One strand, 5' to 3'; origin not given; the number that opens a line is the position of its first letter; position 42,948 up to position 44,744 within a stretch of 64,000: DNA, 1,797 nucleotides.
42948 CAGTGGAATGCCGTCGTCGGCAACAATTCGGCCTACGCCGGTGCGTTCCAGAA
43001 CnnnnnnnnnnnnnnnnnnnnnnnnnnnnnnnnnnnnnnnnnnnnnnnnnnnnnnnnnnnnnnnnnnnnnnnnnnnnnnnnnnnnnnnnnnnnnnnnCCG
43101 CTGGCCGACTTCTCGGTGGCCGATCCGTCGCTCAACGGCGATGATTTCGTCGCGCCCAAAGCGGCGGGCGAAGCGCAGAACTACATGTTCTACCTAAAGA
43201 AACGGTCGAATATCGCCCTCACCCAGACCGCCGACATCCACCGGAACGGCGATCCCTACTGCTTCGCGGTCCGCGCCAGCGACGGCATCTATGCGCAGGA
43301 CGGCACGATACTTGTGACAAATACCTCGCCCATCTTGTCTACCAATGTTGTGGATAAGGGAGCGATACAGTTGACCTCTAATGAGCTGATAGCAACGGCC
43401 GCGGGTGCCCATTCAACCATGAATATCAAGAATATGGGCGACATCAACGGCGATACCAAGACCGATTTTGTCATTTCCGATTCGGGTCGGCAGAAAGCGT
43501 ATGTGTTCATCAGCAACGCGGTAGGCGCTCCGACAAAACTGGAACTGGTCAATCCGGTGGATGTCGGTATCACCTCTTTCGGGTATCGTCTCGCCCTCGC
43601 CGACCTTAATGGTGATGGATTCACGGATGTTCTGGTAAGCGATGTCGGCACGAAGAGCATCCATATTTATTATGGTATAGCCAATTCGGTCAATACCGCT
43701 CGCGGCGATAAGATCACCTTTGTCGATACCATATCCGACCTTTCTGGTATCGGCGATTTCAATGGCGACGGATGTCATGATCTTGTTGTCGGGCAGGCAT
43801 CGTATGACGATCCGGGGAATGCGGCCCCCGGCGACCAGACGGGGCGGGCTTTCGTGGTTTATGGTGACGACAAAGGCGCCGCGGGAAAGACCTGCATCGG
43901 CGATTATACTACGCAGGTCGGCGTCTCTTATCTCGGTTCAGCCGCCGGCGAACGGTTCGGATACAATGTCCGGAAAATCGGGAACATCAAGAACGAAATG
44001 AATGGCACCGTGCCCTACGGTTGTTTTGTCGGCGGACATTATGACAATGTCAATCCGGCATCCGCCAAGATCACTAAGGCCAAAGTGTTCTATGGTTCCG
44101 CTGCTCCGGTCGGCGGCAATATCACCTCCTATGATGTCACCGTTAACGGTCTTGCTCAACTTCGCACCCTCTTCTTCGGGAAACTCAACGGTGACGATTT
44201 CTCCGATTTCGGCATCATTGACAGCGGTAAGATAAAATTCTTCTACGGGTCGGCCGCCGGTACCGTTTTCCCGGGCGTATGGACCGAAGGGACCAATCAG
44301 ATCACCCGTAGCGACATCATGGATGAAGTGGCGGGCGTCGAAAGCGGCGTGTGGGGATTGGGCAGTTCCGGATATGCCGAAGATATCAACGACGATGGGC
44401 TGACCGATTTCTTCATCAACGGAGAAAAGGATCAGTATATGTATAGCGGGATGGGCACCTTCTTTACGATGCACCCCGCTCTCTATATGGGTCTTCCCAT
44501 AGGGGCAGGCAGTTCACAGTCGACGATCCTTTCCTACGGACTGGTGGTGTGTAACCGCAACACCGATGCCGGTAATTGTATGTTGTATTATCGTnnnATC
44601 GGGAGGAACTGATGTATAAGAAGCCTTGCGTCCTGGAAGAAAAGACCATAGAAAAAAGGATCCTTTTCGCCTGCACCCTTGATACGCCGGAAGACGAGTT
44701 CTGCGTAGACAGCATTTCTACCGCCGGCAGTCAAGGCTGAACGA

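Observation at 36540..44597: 2693-aa giant adhesin-like lipoprotein embedded between the PqqD gene and the peptide/rSAM module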

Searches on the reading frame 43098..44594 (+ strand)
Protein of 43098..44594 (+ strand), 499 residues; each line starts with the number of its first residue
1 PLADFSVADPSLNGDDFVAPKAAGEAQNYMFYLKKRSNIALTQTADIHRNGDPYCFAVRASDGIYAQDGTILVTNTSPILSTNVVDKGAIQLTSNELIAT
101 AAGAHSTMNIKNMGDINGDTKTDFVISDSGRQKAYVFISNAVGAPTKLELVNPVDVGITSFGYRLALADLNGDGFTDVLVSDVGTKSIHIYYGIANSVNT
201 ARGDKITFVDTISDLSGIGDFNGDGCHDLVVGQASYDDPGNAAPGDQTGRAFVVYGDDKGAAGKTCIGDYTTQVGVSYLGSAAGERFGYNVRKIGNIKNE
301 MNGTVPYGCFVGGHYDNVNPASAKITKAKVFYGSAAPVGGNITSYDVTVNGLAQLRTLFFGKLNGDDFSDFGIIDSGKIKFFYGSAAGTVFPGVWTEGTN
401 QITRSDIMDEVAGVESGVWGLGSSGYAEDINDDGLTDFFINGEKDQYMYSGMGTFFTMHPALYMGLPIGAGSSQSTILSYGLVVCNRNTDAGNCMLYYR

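Call 27: find_related_loci(query=A1, collection=genome_contigs, flank=10000)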
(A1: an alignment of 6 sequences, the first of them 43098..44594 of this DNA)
Query A1 (499 aa) in genome_contigs; peptide patterns used: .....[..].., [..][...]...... (x = any residue, [..] = any of these).
230 stretches matched a pattern; 6 encode a relative of the query (tblastn E <= 1e-3); 6 distinct loci.
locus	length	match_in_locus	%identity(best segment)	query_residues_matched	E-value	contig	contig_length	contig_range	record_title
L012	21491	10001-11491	73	1-499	0e+0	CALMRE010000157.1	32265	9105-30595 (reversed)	MAG TPA_asm: uncultured bacterium isolate SRR8868559_bin.180_CONCOCT_v1.1_MAG genome assembly, contig: ERZ1645192.506, w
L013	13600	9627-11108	67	1-498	0e+0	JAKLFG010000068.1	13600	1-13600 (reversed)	MAG: bacterium isolate RA.bin151 RA.bin151_68, whole genome shotgun sequence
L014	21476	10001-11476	65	1-498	0e+0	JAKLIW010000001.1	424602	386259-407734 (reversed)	MAG: bacterium isolate RA.bin96 RA.bin96_1, whole genome shotgun sequence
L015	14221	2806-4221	46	1-497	2e-124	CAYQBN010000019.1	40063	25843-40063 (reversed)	MAG TPA_asm: uncultured Spirochaetales bacterium isolate binchicken_co135_5 genome assembly, contig: NODE_1993_length_40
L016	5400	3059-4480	45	1-499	6e-119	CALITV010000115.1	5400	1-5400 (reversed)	MAG: uncultured bacterium isolate R1_Bin_METABAT__209_1 genome assembly, contig: c_000003440920, whole genome shotgun se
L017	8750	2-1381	66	36-499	0e+0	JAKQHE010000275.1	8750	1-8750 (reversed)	MAG: bacterium isolate USDE_metabat.136 k141_58574, whole genome shotgun sequence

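Call 34: find_homologous_proteins(query=window:43098-44594:+)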
Query window:43098-44594:+ (499 aa): 197 proteins with E <= 0.001 among 8000 candidates; the best 120 are listed.
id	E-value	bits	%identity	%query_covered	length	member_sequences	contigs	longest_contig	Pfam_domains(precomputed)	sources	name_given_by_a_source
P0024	2.1e-201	688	66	92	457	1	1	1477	PF01839.30,PF13517.13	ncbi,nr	ncbi:MAG TPA: VCBS repeat-containing protein, partial [bacterium]|nr:VCBS repeat-containing protein 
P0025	4.8e-18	83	26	57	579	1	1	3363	PF01839.30,PF12256.15,PF13517.13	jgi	jgi:hypothetical protein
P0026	1.9e-16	78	32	23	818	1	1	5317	PF01839.30,PF12256.15,PF16743.11,PF00404.25,PF14779.13,PF13517.13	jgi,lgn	jgi:hypothetical protein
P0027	2.8e-15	74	29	57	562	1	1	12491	PF01839.30,PF12256.15,PF13517.13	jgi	jgi:hypothetical protein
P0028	3.4e-14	71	39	16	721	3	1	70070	PF01839.30,PF11617.14,PF13517.13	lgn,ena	-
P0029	1.9e-13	68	26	27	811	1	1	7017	PF01839.30,PF13517.13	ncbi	-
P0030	2.6e-13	68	25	57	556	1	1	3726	PF01839.30,PF12256.15,PF13517.13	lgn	-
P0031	3.2e-13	67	26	45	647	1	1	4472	PF01839.30,PF13517.13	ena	-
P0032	3.3e-13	67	23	66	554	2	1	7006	PF01839.30,PF13517.13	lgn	-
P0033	1.4e-12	65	32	25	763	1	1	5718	PF01839.30,PF13517.13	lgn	-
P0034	1.4e-12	65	27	44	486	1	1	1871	PF01839.30,PF13517.13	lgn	-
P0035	1.6e-12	65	29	29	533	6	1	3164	PF01839.30,PF13517.13,PF18962.8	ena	-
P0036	3.0e-12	64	29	30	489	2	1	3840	PF01839.30,PF13517.13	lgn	-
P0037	6.5e-12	63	36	24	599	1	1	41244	PF01839.30,PF13517.13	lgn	-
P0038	7.6e-12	63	27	33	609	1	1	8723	PF01839.30,PF13517.13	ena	-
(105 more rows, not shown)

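Call 48: predict_structure(alignment_id=A2)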
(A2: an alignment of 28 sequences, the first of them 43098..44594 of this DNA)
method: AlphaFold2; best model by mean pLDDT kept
length: 499 residues; sequences in the alignment: 28
mean_pLDDT: 59.4   pTM: 0.69
mean pLDDT of the five models: 59.4, 59.0, 58.3, 57.7, 56.7
residues with pLDDT >= 90: 38; 70-90: 150; 50-70: 97; < 50: 214
segments of 3 or more residues with pLDDT < 50: 1-106, 261-273, 316-318, 323-325, 394-424, 442-463, 468-499
pLDDT, mean of each block of 10 residues (from residue 1): 32 34 30 24 33 42 29 33 32 41 49 77 82 85 81 68 89 91 90 92 83 89 86 81 71 78 37 64 80 76 60 57 60 67 63 61 81 72 72 44 40 32 53 69 42 37 49 43 44 40
secondary structure, 60 per line:
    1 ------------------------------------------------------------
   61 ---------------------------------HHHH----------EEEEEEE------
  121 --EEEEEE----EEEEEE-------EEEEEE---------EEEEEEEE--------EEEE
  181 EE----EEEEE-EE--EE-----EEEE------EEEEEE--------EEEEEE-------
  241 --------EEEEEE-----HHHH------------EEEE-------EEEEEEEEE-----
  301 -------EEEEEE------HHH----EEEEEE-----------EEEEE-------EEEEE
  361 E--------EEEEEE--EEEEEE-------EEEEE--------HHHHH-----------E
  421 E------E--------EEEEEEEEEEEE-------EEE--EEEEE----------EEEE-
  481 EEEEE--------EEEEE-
elements in order: H94-97 E108-114 E123-128 E133-138 E146-151 E161-168 E177-182 E187-191 E204-207 E214-219 E228-233 E249-254 H260-263 E276-279 E287-295 E308-313 E327-332 E344-348 E356-361 E370-375 E378-383 E391-395 H404-408 E437-448 E456-458 E461-465 E476-479 E481-485 E494-498
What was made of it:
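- On Integrin-alpha-type FG-GAP beta-propeller: Blades at residues 110-390 are confident, but the last 100 residues fall below 50 (call 48).
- The AlphaFold model is poor for the last 100 residues (call 48), and no complex prediction could be run.
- Tried and rejected: The AlphaFold model of the C-terminal 499 aa did not resolve the tail (call 48), because only one close homologue could be placed in the permitted alignment.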

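Call 53: fold_search(model_id=the predicted structure, library=pdb)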
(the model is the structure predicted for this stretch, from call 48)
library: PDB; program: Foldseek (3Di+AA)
matches with E <= 10: 819; with E <= 0.001: 214
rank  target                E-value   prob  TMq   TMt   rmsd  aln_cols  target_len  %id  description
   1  4um8_A                1.6e-09  1.00  0.44  0.38  14.5       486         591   13  Crystal structure of alpha V beta 6 (released 2014-11-12)
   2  8xei_A                2.1e-09  1.00  0.45  0.26  20.1       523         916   12  Cryo-EM structure of integrin ITGAV/ITGB3 complex, conformation 1 (released 2024-12-18)
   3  8xen_A                2.6e-09  1.00  0.46  0.26  16.4       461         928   13  Cryo-EM structure of integrin ITGAV/ITGB3 complex, conformation 4 (released 2024-12-18)
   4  7y1t_A                4.2e-09  1.00  0.42  0.39  17.4       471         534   15  Complex of integrin alphaV/beta8 and L-TGF-beta1 at a ratio of 1:2 (released 2022-08-31)
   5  8xek_A                5.3e-09  1.00  0.46  0.39  16.8       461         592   14  Cryo-EM structure of integrin ITGAV/ITGB3 complex, conformation 2 (released 2024-12-18)
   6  8w30_A                5.3e-09  1.00  0.45  0.39  17.5       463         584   14  Crystal structure of alpha-V beta-1 integrin headpiece in complex with TR01225179 (released 2025-01-01)
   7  9cz7_A                5.5e-09  1.00  0.45  0.39  16.4       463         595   14  Crystal structure of integrin avb6 headpiece in complex with compound 12 (released 2024-11-13)
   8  4mmx_A                6.5e-09  1.00  0.43  0.24  18.4       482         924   13  Integrin AlphaVBeta3 ectodomain bound to the tenth domain of Fibronectin (released 2014-03-26)
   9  8xer_A                6.9e-09  1.00  0.45  0.26  16.6       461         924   14  Cryo-EM structure of integrin ITGAV, ITGB3 and Cilengitide TFA complex, conformation 1 (released 2024-12-18)
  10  6om1_E                9.0e-09  1.00  0.43  0.36  20.0       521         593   13  Crystal structure of an atypical integrin (released 2019-12-11)
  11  4um9_C                9.5e-09  1.00  0.43  0.37  17.8       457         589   13  Crystal structure of alpha V beta 6 with peptide (released 2014-11-12)
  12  6om1_G                9.5e-09  1.00  0.43  0.36  20.2       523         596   13  Crystal structure of an atypical integrin (released 2019-12-11)
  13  6om1_A                1.1e-08  1.00  0.45  0.39  16.9       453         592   14  Crystal structure of an atypical integrin (released 2019-12-11)
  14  4um8_C                1.1e-08  1.00  0.45  0.39  14.3       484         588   12  Crystal structure of alpha V beta 6 (released 2014-11-12)
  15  8xfo_A                1.1e-08  1.00  0.44  0.31  19.6       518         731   14  Cryo-EM structure of integrin ITGAV, ITGB3 and CYCLO (RGDFK) complex, conformation 2 (released 2024-12-18)
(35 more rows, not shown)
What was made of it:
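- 43407..44594 (+): C-terminal integrin-alpha-like FG-GAP beta-propeller with calcium loops. It ends in the conserved C-x8-C tail (Cys2671 and Cys2680, nt 44550-44579). AlphaFold model plus Foldseek (calls 48, 53).
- On Integrin-alpha-type FG-GAP beta-propeller: The best Foldseek hits are integrin alpha-V, at E=1.6e-9 and TM about 0.45 (call 53).
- Closest known: Giant repetitive bacterial adhesins. Same: The fold matches the integrin alpha-V propeller (call 53).
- Checked: An AlphaFold model (pLDDT 59, pTM 0.69) matches the integrin alpha-V propeller best, at E=1.6e-9 (calls 48, 53).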

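Call 95: search_protein_families(library=pfam, proteins=[L015:6594-7325:+, L015:7407-8282:+, L015:8335-10029:+], max_evalue=0.0001)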
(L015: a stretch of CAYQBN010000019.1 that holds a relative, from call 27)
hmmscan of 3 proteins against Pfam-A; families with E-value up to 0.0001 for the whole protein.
L015:6594-7325:+ (243 aa): 1 family
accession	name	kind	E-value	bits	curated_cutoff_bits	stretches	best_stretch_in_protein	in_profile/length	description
PF00239.26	Resolvase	-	1.1e-05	26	23.3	1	23-110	17-103/145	Resolvase, N terminal domain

L015:7407-8282:+ (291 aa): 3 families
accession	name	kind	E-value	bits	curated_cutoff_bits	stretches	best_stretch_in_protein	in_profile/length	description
PF13185.12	GAF_2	-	3.4e-13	50.4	28.6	1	149-257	3-112/136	GAF domain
PF01590.32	GAF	-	2.3e-09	38.3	22.4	1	149-269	1-120/133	GAF domain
PF13492.12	GAF_3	-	3.6e-07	31.1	27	1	151-268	3-113/129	GAF domain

L015:8335-10029:+ (564 aa): 2 families
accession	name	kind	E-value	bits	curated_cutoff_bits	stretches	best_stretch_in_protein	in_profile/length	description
PF00702.32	Hydrolase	-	2.1e-14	54.8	26.4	1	258-460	8-191/191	haloacid dehalogenase-like hydrolase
PF00122.25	E1-E2_ATPase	-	1.1e-09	38.5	28.1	1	144-233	92-179/181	E1-E2 ATPase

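Call 97: search_protein_representatives(protein=window:43098-44594:+)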
Query: 499 residues. Proteins with E-value up to 0.001 (for the whole library): 9471; up to 1e-10: 1721; up to 1e-30: 48. The best 150 are listed.
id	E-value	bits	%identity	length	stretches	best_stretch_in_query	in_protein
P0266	8.2e-221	750.4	68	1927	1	1-498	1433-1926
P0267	2.7e-115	402.3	49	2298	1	1-498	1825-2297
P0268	2.3e-65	237.7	29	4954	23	113-231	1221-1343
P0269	1.7e-51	191.9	30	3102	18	44-203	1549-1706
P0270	2.4e-51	191.4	28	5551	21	112-234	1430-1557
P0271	1.4e-47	178.9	29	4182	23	113-202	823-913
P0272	1.1e-45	172.7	28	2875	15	106-233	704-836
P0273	4.2e-45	170.8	30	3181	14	113-234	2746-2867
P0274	5.0e-45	170.5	28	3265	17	111-232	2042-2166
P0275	8.8e-45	169.7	29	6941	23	78-211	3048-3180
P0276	3.8e-42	161.0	37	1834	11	97-255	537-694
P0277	9.1e-42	159.8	33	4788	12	63-230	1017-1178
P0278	9.1e-42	159.8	38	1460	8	106-232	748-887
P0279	3.2e-41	158.0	35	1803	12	111-236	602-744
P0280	4.9e-41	157.4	43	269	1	210-497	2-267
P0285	7.5e-39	150.2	34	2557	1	43-498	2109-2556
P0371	1.5e-25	106.3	36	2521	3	44-241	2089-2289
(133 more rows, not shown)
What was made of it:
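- Tried and rejected: The exhaustive HMMER search was needed to find the remote giants (call 97).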

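Call 98: find_encoding_contigs(protein=P0285, flank=8000, max_places=3)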
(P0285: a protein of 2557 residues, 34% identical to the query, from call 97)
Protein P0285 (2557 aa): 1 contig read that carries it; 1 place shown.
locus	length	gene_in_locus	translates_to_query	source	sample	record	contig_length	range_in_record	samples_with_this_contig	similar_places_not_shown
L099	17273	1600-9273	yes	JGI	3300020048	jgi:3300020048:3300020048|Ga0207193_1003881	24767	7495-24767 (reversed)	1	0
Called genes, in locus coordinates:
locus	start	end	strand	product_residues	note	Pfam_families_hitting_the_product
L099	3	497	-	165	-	?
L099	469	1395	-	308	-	-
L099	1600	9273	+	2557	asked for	PF07495:Y_Y_Y (faint), PF13750:Big_3_3 (faint), PF19077:Big_13 (faint), PF13517:FG-GAP_3 (faint), PF01839:FG-GAP (faint)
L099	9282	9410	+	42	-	-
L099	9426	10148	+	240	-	-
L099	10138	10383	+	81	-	-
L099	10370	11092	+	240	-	-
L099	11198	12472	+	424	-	-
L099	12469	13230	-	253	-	PF03309:Pan_kinase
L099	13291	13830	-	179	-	-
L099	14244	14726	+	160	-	-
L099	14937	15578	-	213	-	-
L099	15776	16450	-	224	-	PF03351:DOMON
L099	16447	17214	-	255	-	PF19089:DUF5777 (weak)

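Call 101: find_encoding_contigs(protein=P0371, flank=8000, max_places=3)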
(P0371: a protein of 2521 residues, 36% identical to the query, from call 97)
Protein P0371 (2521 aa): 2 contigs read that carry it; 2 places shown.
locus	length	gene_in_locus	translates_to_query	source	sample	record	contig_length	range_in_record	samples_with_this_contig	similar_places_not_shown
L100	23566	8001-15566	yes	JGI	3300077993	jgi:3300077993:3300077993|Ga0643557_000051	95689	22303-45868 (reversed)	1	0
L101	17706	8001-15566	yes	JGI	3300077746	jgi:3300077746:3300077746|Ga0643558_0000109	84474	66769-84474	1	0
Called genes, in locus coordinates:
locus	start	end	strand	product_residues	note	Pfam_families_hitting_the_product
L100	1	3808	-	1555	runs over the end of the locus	PF00069:Pkinase, PF07714:PK_Tyr_Ser-Thr, PF13191:AAA_16, PF13424:TPR_12 (faint), PF00990:GGDEF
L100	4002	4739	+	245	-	-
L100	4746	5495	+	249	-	PF02544:Steroid_dh, PF06966:DUF1295 (weak)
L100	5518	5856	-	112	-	-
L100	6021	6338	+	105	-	PF01371:Trp_repressor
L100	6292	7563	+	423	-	PF00291:PALP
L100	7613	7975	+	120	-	PF05402:PqqD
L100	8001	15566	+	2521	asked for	PF13750:Big_3_3 (faint), PF19077:Big_13 (weak), PF05345:He_PIG (faint), PF07495:Y_Y_Y (faint), PF01839:FG-GAP (weak), PF13517:FG-GAP_3 (weak)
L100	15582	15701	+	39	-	-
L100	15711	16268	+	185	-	PF27840:ScmC (weak)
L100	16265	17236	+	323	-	PF04055:Radical_SAM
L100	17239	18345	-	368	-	-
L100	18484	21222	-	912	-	PF11033:ComJ (faint), PF12866:DUF3823 (faint)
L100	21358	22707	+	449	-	-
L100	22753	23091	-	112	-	-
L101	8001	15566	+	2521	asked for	PF13750:Big_3_3 (faint), PF19077:Big_13 (weak), PF05345:He_PIG (faint), PF07495:Y_Y_Y (faint), PF01839:FG-GAP (weak), PF13517:FG-GAP_3 (weak)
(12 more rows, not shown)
